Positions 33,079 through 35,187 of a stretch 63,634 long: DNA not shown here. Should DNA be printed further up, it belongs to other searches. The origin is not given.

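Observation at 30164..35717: TonB-type motor with a LamG/DUF2341-decorated ExbB, a dedicated 602-aa porin and a coiled-coil protein, but no TonB-dependent receptor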

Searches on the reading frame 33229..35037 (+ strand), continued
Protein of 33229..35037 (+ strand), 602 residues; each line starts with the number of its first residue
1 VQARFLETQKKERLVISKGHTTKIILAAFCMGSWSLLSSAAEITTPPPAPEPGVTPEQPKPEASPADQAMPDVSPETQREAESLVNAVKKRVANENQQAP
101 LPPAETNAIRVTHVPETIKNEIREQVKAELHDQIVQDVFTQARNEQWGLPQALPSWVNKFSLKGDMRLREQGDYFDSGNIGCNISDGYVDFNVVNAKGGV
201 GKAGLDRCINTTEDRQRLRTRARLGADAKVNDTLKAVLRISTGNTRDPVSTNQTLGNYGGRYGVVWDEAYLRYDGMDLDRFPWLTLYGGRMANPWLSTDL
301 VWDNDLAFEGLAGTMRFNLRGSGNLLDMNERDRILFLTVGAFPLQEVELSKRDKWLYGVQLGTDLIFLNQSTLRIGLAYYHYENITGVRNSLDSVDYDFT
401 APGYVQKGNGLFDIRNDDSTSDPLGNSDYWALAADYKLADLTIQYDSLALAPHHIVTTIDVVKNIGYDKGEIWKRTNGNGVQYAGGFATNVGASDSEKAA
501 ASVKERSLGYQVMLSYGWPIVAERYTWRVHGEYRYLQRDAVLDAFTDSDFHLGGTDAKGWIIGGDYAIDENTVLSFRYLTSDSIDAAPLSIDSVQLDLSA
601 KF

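Call 35: find_encoding_contigs(protein=P0038, flank=10000, max_places=2)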
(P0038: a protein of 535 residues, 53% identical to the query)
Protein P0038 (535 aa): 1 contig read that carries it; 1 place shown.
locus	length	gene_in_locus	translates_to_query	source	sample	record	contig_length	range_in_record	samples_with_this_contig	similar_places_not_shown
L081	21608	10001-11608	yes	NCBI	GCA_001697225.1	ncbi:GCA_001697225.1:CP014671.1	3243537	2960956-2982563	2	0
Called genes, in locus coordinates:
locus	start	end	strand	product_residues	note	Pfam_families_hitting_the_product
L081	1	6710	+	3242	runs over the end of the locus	PF05860:TPS, PF12545:DUF3739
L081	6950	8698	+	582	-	PF10102:DUF2341, PF13385:Laminin_G_3, PF01618:MotA_ExbB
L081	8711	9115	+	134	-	PF02472:ExbD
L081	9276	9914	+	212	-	-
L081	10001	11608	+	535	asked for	PF16930:Porin_5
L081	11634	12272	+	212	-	PF09789:CC149 (weak), PF10473:CENP-F_leu_zip (weak)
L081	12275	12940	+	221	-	PF02517:Rce1-like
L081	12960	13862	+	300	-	PF13145:Rotamase_2, PF13616:Rotamase_3, PF00639:Rotamase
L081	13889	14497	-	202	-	PF02190:LON_substr_bdg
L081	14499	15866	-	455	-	PF01225:Mur_ligase, PF08245:Mur_ligase_M, PF02875:Mur_ligase_C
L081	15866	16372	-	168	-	-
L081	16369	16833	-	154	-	PF13511:DUF4124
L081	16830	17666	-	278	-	PF03958:Secretin_N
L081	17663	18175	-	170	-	PF25559:DUF7931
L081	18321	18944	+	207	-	PF01464:SLT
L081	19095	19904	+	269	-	PF12146:Hydrolase_4, PF00561:Abhydrolase_1, PF00975:Thioesterase (weak), PF12697:Abhydrolase_6, PF00561:Abhydrolase_1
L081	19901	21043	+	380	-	PF00296:Bac_luciferase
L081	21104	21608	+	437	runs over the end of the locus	PF00355:Rieske, PF19301:LigXa_C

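Call 37: fold_search(model_id=the predicted structure, library=pdb)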
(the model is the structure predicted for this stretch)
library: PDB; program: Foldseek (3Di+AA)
matches with E <= 10: 742; with E <= 0.001: 217
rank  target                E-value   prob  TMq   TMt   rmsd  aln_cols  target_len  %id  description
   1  8bym_A                1.3e-14  1.00  0.39  0.70   6.3       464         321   15  Outer membrane attachment porin OmpM1 from Veillonella parvula (released 2023-11-08)
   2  8byt_A                1.7e-14  1.00  0.41  0.76   5.5       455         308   15  Outer membrane attachment porin OmpM1 from Veillonella parvula, C3 symmetry (released 2023-11-08)
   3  8bys_B                3.6e-14  1.00  0.41  0.72   6.2       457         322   16  Outer membrane attachment porin OmpM1 from Veillonella parvula, native (released 2023-11-08)
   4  8bys_A                3.6e-14  1.00  0.42  0.73   6.3       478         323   15  Outer membrane attachment porin OmpM1 from Veillonella parvula, native (released 2023-11-08)
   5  5ldv                  4.9e-11  1.00  0.32  0.44  14.1       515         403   11  Crystal Structures of MOMP from Campylobacter jejuni (released 2016-10-26)
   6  5ldt_A                9.3e-11  1.00  0.32  0.45  14.2       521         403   12  Crystal Structures of MOMP from Campylobacter jejuni (released 2016-10-26)
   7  4gey                  5.4e-10  1.00  0.39  0.54   9.2       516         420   11  High pH structure of Pseudomonas putida OprB (released 2012-10-24)
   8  6eus_A                6.3e-10  1.00  0.36  0.57   8.5       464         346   10  Crystal structure of the outer membrane channel DcaP of Acinetobacter baumannii (released 2018-11-14)
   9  5mdq_A                1.2e-09  1.00  0.36  0.58   9.1       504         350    8  Crystal structure of outer membrane expressed Chitoporin VhChip from Vibrio harveyi (released 2017-12-20)
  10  4rjw                  1.5e-09  1.00  0.38  0.50   8.8       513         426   13  Crystal structure of Pseudomonas aeruginosa OprO (released 2015-10-21)
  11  5mdo_A                1.7e-09  1.00  0.36  0.58   7.2       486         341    8  Crystal structure of in vitro folded Chitoporin VhChip from Vibrio harveyi (crystal form I) (released 2017-12-20)
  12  4rjx                  2.2e-09  1.00  0.36  0.49   8.9       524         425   12  Crystal structure of the OprO mutant protein F62Y/D114Y (released 2015-10-21)
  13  4kr8_C                3.9e-09  1.00  0.34  0.55   8.1       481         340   11  Salmonella typhi OmpF complex with Daunomycin (released 2014-05-28)
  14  7vtz                  3.9e-09  1.00  0.32  0.41  11.5       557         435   10  Chitoporin from Escherichia coli (released 2022-11-09)
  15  4frx_A                4.3e-09  1.00  0.28  0.39  16.3       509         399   11  Crystal Structure of Pseudomonas aeruginosa OccK8 (OprE) (released 2013-07-24)
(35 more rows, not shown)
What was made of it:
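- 33229..35037 (+): Porin_5 outer-membrane barrel of 16-18 strands. It has an N-terminal Pro-rich and helical periplasmic extension and a conserved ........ motif (residues 108-116, DNA 33553-33576). An invariant arginine ladder lines the lumen: R167, R169, R215-R223 and R239. Foldseek matches to the general and specific porin fold (call 37).
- On Porin_5 (PF16930): Foldseek matches known porins at E down to 1e-14 (call 37).
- Closest known: OprP/OprO, DcaP and OmpM1 porins. Same: A 16-18-strand porin fold (call 37).
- The best structural match of the barrel is OmpM1, an outer-membrane attachment porin, and DcaP is also among the matches (call 37). AlgE, an alginate export barrel, is among the structural matches (call 37).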

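Call 41: search_protein_families(library=ncbifam, proteins=[L029:12356-14761:+], max_evalue=0.001)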
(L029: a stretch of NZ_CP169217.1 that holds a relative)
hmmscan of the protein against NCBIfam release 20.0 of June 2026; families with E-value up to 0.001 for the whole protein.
L029:12356-14761:+ (801 aa): 32 families (the best 25 are shown)
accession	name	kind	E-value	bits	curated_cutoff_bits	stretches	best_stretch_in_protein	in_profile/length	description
TIGR02917.1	PEP_TPR_lipo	equivalog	1.6e-90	304.3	312.2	5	299-551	394-643/899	XrtA/PEP-CTERM system TPR-repeat protein PrsT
NF040959.1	MamA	equivalog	8e-59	198.5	200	6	512-635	74-197/204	magnetosome protein MamA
TIGR02521.1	type_IV_pilW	equivalog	7.4e-41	140.2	154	4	616-778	36-198/234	type IV pilus biogenesis/stability protein PilW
NF033758.1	gliding_GltE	equivalog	1e-33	117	225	3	434-645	147-359/411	adventurous gliding motility TPR repeat lipoprotein GltE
NF008757.0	PRK11788.1-5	equivalog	4.6e-30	105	363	4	34-164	184-314/388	lipopolysaccharide assembly protein LapB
TIGR02795.1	tol_pal_ybgF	equivalog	6.2e-29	101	90.1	2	31-125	3-103/119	tol-pal system protein YbgF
TIGR02552.1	LcrH_SycD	equivalog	6.5e-28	97.1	104.8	2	24-134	12-122/136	SycD/LcrH family type III secretion system chaperone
NF033920.0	C39_PA2778_fam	equivalog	2.3e-27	96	150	1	547-639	160-252/255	PA2778 family cysteine peptidase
TIGR00540.1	TPR_hemY_coli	hypoth_equivalog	1.4e-25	89.9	142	2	540-775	147-385/385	heme biosynthesis-associated TPR protein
NF052415.1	T3SS_chap_SctY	equivalog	1.6e-23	83.3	70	1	129-227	3-104/106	type III secretion apparatus assembly chaperone SctY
NF033762.1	social_mot_Tgl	equivalog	7.9e-23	81.1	225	2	561-639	49-128/252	social motility TPR repeat lipoprotein Tgl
NF052400.1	M48_BAM_BepA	equivalog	5.4e-21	74.9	570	3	484-674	243-438/483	beta-barrel assembly-enhancing protease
NF008755.0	PRK11788.1-3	equivalog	1.5e-20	73.9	430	3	275-580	44-354/388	lipopolysaccharide assembly protein LapB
NF008756.0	PRK11788.1-4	equivalog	4.4e-19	68.8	474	1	33-163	183-313/389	lipopolysaccharide assembly protein LapB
TIGR03939.1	PGA_TPR_OMP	equivalog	9.8e-19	67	366.65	2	407-505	395-493/800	poly-beta-1,6 N-acetyl-D-glucosamine export porin PgaA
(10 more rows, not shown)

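Call 69: find_encoding_contigs(protein=P0026, flank=10000, max_places=1)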
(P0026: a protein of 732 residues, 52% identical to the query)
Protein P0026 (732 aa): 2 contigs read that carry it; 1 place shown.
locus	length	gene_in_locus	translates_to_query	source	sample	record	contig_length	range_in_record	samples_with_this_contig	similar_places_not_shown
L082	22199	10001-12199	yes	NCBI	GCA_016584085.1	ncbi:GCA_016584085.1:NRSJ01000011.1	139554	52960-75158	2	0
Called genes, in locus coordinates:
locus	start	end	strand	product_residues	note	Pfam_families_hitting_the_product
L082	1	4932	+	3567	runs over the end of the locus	PF05860:TPS, PF12545:DUF3739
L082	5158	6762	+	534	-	PF08479:POTRA_2, PF01103:Omp85 (faint), PF03865:ShlB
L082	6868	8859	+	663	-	PF10102:DUF2341, PF13385:Laminin_G_3, PF01618:MotA_ExbB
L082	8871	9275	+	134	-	PF02472:ExbD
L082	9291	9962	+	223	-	PF13103:TonB_2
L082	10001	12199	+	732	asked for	PF16930:Porin_5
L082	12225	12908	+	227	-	-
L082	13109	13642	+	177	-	PF12849:PBP_like_2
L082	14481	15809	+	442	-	PF00078:RVT_1, PF08388:GIIM (faint)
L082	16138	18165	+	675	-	PF13518:HTH_28 (weak), PF13565:HTH_32, PF00665:rve, PF13683:rve_3 (weak), PF09299:Mu-transpos_C (weak)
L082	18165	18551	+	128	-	PF25199:nSTAND_NTPase5 (faint), PF13401:AAA_22 (weak)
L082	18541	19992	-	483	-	PF13655:RVT_N, PF00078:RVT_1, PF08388:GIIM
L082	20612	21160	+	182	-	PF13401:AAA_22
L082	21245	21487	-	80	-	-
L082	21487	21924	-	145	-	PF13470:PIN_3, PF01850:PIN (weak)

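Call 70: find_encoding_contigs(protein=P0069, flank=10000, max_places=1)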
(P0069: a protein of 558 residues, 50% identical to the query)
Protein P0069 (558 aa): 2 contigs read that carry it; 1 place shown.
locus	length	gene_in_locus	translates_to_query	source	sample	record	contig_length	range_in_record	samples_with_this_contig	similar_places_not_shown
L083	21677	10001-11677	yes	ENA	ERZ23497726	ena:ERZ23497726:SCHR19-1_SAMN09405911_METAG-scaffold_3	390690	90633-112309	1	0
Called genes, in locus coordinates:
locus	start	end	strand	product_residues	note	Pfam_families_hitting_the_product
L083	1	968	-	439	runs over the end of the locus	PF01979:Amidohydro_1, PF12890:DHOase, PF07969:Amidohydro_3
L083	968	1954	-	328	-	PF02729:OTCace_N, PF00185:OTCace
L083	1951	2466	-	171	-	PF00156:Pribosyltran, PF14681:UPRTase (weak)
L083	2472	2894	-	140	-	PF03652:RuvX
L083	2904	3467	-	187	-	PF02622:DUF179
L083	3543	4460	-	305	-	PF13103:TonB_2 (weak), PF03544:TonB_C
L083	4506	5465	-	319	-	PF02951:GSH-S_N, PF02955:GSH-S_ATP, PF08443:RimK (weak)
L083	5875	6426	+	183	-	PF13936:HTH_38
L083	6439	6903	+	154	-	PF00665:rve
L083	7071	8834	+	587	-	PF10102:DUF2341, PF13385:Laminin_G_3, PF01618:MotA_ExbB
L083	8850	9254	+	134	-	PF02472:ExbD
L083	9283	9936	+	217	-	-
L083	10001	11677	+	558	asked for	PF16930:Porin_5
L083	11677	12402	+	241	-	PF28019:HmpF (weak)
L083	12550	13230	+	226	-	-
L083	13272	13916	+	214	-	-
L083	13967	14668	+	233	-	-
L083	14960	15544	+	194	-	PF02563:Poly_export, PF10531:SLBB, PF22461:SLBB_2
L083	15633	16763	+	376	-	-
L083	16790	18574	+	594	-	-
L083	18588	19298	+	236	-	PF01656:CbiA (weak), PF10609:ParA (weak)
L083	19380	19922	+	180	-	PF00132:Hexapep, PF14602:Hexapep_2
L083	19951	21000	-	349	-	PF13439:Glyco_transf_4 (weak)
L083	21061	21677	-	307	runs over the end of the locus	PF13469:Sulfotransfer_3, PF00685:Sulfotransfer_1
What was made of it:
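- On Ton system proper: None in L081-L083 (calls 35, 69, 70).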

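Call 83: search_solved_structures(query=A2, max_evalue=10, show_alignments=3)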
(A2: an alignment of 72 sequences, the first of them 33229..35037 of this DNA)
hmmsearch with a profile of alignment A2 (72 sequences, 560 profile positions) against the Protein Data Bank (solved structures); distinct sequences matched with E-value up to 10: 9.
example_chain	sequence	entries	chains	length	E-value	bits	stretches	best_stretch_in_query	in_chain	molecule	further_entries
7p2y_b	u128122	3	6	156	0.0056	18.3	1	19-116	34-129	ATP synthase subunit b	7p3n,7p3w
6n2y_b2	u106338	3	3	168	1.2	10.7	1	17-112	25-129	ATP synthase subunit b | Bacillus PS3 ATP synthase subunit b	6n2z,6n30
9jc1_A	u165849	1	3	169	1.2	10.7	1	17-112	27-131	ATP synthase subunit b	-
7n6g_5I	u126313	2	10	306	1.6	10.2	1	48-108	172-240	FAP119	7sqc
6oqr_X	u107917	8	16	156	3.9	9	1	17-112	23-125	ATP synthase subunit b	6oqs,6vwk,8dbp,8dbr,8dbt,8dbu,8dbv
8dbw_X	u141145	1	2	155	5.1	8.6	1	18-112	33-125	ATP synthase subunit b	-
5t4o_I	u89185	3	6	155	5.5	8.5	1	18-112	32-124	ATP synthase subunit b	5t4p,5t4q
6oqt_X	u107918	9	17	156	6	8.3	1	18-112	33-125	ATP synthase subunit b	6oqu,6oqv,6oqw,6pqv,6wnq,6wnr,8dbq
8j0s_d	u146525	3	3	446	7.3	8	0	18-120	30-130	Multifunctional fusion protein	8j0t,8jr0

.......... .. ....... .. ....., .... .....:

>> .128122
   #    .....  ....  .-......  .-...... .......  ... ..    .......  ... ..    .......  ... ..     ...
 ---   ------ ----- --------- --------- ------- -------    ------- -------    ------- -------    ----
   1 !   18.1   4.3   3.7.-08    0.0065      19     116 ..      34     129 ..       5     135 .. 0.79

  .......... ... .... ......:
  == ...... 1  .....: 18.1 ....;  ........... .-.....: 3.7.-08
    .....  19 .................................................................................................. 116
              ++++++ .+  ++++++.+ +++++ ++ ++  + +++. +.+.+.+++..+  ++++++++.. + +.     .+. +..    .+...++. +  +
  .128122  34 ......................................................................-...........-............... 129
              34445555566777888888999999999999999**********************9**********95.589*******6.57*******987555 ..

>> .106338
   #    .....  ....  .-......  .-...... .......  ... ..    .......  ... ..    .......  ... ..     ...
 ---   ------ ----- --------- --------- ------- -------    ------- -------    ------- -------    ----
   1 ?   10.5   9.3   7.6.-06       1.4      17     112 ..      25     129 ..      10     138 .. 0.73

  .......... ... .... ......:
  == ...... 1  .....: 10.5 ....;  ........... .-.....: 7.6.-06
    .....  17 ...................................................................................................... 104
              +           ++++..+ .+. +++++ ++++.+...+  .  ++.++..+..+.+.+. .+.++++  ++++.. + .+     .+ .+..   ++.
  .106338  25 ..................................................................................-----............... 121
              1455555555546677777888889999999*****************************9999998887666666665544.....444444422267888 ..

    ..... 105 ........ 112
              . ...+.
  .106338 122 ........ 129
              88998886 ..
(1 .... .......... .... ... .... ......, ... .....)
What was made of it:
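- Closest known: OprP/OprO, DcaP and OmpM1 porins. Different: A profile search of the PDB finds no detectable sequence relationship (call 83).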

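Call 93: search_protein_representatives(alignment_id=A2)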
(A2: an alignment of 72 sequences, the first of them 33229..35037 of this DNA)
Query: 72 sequences, 560 profile positions. Proteins with E-value up to 0.001 (for the whole library): 4788; up to 1e-10: 3323; up to 1e-30: 1084. The best 150 are listed.
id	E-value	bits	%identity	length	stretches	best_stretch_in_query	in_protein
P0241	1.4e-219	746.6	-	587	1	19-560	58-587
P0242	4.9e-219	744.8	-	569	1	15-560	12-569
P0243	2.4e-218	742.5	-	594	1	14-560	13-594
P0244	7.9e-211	717.7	-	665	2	33-558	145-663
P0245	1.9e-210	716.5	-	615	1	18-560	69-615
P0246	3.9e-208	708.8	-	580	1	18-560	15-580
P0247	3.7e-205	699.0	-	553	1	7-560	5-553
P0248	2.7e-203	692.8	-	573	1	10-560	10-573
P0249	1.9e-199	680.1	-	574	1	30-560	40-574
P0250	9.4e-199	677.9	-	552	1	7-560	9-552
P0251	1.7e-196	670.4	-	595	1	17-560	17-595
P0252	2.2e-196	670.1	-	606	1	10-560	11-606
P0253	7.3e-196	668.3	-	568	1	16-560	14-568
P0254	6.6e-195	665.2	-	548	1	9-560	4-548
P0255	2.7e-194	663.2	-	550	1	11-560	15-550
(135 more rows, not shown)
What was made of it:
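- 33229..35037 (+): Family size of 1084 50%-identity clusters at E<=1e-30 (call 93).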
